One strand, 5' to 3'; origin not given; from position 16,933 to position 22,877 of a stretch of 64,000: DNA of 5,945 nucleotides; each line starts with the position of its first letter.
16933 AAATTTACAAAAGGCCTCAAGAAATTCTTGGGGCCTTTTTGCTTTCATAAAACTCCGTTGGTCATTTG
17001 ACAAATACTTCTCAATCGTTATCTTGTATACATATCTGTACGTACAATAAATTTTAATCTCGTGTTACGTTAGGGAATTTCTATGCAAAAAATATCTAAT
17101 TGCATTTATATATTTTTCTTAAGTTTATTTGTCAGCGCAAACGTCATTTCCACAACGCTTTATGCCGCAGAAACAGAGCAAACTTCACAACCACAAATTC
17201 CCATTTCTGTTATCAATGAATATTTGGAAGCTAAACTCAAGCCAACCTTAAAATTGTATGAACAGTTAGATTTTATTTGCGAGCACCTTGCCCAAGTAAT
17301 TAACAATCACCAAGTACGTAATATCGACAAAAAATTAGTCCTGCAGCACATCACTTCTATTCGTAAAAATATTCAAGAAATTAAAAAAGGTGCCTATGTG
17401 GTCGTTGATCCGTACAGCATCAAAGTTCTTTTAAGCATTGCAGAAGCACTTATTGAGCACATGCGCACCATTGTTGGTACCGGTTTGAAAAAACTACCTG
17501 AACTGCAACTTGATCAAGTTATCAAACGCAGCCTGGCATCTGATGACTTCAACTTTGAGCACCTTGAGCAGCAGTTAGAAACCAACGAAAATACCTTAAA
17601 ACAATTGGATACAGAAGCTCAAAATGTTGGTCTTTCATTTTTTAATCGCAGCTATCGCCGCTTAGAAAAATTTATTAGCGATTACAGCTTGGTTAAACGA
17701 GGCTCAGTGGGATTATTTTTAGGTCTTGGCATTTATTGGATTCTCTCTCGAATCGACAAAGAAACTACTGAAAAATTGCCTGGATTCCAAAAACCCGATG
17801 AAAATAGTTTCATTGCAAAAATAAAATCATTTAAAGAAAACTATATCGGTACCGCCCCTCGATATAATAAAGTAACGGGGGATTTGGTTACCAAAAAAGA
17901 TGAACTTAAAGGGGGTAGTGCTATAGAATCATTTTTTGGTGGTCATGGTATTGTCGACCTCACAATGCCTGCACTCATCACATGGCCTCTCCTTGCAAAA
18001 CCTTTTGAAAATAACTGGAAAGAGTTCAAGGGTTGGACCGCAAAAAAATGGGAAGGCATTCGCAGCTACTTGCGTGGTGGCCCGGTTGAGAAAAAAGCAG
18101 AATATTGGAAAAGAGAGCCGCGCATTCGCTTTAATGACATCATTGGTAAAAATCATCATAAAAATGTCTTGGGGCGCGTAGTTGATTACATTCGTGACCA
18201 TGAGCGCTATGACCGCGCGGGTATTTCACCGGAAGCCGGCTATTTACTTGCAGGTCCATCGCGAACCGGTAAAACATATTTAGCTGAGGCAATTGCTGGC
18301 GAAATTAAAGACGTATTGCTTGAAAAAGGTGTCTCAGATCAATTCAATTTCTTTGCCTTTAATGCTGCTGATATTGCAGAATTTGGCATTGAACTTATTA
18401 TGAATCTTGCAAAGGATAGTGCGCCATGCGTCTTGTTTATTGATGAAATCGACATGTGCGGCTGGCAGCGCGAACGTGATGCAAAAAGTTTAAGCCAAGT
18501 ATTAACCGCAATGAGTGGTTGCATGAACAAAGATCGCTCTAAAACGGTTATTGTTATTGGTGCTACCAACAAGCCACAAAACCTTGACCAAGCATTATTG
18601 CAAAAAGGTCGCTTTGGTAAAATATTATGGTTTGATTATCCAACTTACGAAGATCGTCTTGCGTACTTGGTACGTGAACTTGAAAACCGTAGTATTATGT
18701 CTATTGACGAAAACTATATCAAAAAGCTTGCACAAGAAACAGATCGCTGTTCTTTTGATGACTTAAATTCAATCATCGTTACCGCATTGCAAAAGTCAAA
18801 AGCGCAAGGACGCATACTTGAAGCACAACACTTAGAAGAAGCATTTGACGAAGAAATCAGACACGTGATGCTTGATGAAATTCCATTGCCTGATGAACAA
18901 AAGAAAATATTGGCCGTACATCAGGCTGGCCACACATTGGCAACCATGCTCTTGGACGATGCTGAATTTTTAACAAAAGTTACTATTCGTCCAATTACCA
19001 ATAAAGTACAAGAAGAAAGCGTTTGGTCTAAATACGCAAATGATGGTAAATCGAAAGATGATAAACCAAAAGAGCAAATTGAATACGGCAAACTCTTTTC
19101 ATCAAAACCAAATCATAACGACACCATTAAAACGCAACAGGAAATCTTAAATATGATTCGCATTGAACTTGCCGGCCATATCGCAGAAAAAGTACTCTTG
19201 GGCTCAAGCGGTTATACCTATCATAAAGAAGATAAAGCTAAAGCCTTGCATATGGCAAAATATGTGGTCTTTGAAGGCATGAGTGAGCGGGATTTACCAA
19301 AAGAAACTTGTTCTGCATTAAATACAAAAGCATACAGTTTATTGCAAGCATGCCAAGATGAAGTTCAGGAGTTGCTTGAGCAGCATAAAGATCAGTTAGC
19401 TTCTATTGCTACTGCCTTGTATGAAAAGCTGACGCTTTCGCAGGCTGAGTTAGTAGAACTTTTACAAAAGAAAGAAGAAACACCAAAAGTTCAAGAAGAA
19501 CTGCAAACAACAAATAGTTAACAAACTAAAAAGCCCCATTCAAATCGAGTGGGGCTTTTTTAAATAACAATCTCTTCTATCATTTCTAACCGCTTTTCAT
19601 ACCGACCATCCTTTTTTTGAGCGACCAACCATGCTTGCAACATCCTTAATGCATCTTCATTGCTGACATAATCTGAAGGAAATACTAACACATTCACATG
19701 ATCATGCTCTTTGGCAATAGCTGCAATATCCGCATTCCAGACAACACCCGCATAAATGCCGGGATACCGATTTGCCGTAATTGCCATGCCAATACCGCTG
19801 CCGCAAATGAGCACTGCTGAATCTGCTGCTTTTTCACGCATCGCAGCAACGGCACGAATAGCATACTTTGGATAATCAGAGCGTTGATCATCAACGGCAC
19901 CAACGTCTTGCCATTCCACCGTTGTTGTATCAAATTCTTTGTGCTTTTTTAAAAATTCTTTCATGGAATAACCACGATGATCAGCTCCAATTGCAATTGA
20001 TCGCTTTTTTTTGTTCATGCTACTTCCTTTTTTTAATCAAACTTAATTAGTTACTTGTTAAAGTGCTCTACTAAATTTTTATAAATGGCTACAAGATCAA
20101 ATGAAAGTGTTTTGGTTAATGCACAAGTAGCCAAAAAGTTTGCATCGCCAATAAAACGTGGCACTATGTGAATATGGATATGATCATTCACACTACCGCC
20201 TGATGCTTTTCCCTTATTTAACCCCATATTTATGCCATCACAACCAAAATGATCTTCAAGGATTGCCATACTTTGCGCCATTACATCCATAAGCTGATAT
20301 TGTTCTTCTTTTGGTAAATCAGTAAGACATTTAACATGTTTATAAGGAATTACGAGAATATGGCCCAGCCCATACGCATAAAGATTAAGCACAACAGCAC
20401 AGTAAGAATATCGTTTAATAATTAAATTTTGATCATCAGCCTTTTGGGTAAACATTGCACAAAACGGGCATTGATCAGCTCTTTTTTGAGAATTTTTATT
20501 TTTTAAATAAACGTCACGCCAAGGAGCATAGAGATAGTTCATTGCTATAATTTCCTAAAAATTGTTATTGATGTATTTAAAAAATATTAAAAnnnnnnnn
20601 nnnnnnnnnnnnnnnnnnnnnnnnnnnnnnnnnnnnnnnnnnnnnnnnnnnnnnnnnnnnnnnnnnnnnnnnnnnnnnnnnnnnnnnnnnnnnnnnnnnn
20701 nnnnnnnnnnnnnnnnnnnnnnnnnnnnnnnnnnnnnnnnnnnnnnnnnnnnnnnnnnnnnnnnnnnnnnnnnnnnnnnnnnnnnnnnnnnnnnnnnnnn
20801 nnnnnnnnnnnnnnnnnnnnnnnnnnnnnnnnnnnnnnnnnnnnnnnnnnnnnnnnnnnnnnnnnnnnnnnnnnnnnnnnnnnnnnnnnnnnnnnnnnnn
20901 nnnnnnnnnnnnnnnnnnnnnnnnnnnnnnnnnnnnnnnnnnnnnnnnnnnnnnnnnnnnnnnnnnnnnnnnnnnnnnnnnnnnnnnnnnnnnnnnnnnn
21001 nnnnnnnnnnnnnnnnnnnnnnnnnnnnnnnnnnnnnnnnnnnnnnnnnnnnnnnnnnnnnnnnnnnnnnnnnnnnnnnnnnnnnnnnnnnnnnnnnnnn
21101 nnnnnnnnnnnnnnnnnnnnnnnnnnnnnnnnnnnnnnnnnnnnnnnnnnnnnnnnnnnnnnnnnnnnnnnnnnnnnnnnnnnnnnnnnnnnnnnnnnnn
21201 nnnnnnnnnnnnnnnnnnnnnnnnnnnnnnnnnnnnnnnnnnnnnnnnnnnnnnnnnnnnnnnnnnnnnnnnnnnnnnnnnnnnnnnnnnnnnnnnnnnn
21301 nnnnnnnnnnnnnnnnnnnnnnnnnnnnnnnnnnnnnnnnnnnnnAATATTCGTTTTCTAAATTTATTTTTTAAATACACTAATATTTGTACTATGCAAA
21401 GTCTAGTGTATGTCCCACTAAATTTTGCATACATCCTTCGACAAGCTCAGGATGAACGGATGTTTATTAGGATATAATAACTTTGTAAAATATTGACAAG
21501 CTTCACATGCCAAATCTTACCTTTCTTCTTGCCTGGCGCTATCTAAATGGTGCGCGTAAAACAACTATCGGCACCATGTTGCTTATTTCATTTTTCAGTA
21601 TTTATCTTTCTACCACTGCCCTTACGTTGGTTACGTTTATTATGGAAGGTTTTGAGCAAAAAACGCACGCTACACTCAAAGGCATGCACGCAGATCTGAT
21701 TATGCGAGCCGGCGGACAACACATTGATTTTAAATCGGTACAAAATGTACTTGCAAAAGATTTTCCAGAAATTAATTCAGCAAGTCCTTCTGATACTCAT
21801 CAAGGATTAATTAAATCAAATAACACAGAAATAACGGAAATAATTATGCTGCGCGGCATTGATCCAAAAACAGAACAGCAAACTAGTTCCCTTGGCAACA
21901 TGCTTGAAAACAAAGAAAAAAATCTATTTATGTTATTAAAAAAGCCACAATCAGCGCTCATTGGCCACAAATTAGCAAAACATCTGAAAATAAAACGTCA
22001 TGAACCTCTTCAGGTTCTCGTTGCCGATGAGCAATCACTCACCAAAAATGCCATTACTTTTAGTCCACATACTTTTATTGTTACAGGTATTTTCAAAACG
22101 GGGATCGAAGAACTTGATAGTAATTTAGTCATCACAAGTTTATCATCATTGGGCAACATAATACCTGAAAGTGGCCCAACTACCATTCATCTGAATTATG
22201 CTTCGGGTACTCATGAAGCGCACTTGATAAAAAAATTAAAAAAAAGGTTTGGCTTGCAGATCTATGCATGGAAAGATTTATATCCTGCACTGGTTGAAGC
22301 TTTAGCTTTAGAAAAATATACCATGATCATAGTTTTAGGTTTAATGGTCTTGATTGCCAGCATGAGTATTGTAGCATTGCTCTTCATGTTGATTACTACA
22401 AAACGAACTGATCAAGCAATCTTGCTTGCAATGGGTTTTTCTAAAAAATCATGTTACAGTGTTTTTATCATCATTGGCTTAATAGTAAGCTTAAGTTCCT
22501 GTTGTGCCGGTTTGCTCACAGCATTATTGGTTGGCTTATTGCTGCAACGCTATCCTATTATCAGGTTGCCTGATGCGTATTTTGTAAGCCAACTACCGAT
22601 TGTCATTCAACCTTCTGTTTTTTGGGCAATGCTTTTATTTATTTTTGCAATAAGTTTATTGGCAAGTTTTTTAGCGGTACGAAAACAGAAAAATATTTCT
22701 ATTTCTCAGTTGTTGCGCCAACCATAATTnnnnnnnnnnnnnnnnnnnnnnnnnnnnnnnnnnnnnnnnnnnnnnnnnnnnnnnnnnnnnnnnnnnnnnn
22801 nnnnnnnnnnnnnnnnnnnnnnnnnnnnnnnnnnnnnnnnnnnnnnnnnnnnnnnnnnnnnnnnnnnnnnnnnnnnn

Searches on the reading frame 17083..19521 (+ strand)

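Call 8: search_protein_families(library=pfam, proteins=[window:17083-19521:+], max_evalue=0.001)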
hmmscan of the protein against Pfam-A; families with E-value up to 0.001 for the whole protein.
window:17083-19521:+ (812 aa): 3 families
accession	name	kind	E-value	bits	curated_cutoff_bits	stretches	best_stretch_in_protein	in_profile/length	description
PF00004.35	AAA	-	4.1e-24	85.9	21.2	1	388-518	2-130/131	ATPase family associated with various cellular activities (AAA)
PF01434.24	Peptidase_M41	-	5.1e-15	56.3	29.9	1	604-637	5-38/191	Peptidase family M41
PF13173.12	AAA_14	-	1.4e-06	28.8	27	1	387-497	5-101/129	AAA domain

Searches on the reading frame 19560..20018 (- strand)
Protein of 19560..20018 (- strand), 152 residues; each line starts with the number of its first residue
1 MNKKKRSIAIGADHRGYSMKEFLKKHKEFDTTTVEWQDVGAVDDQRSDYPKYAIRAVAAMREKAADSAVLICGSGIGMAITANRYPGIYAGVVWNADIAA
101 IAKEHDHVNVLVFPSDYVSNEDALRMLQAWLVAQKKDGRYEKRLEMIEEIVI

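Call 8: search_protein_families(library=pfam, proteins=[window:19560-20018:-], max_evalue=0.001)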
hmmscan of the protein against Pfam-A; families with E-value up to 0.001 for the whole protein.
window:19560-20018:- (152 aa): 1 family
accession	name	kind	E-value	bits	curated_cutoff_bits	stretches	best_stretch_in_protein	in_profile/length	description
PF02502.23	LacAB_rpiB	-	1.1e-39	136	24.7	1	8-147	1-138/138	Ribose/Galactose Isomerase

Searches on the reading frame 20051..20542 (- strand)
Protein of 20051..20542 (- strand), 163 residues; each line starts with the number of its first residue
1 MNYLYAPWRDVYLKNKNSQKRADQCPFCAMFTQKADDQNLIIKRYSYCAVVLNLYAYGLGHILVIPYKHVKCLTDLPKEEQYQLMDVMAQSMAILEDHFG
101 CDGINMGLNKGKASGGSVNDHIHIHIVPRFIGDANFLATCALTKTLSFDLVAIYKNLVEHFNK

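Call 8: search_protein_families(library=pfam, proteins=[window:20051-20542:-], max_evalue=0.001)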
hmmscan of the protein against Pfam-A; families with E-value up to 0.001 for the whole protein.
window:20051-20542:- (163 aa): 4 families
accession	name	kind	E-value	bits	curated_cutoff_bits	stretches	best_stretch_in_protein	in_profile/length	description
PF01230.28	HIT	-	9e-15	55.5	21.5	1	42-130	9-96/98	HIT domain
PF11969.13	DcpS_C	-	1.4e-06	29.2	24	1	25-127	2-100/114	Scavenger mRNA decapping enzyme C-term binding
PF04677.20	CwfJ_C_1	-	1.1e-05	25.7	21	1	15-85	4-72/122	Protein similar to CwfJ C-terminus 1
PF02744.22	GalP_UDP_tr_C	-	0.00022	21.4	29.2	1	34-135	25-126/165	Galactose-1-phosphate uridyl transferase, C-terminal domain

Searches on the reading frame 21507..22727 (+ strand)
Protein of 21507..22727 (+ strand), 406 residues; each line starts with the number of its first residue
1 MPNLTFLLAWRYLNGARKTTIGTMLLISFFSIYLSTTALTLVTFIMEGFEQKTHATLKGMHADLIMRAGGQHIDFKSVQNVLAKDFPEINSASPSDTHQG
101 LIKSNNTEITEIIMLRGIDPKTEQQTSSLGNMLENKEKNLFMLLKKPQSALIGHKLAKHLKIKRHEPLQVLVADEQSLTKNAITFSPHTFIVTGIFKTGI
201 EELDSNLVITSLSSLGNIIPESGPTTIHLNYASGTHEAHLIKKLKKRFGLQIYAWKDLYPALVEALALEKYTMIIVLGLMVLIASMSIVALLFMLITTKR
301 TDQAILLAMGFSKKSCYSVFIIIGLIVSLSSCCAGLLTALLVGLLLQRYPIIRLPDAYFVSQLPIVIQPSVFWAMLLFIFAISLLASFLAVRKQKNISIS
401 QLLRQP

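Call 63: search_protein_families(library=pfam, proteins=[window:21507-22727:+], max_evalue=0.00001)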
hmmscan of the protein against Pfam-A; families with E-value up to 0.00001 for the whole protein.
window:21507-22727:+ (406 aa): 2 families
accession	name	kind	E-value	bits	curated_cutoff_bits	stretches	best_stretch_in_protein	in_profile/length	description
PF02687.27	FtsX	-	3e-14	53.5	25.5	1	274-398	1-119/120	FtsX-like permease C-terminal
PF12704.14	MacB_PCD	-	7.2e-09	36.7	27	1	27-245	3-205/207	MacB-like periplasmic core domain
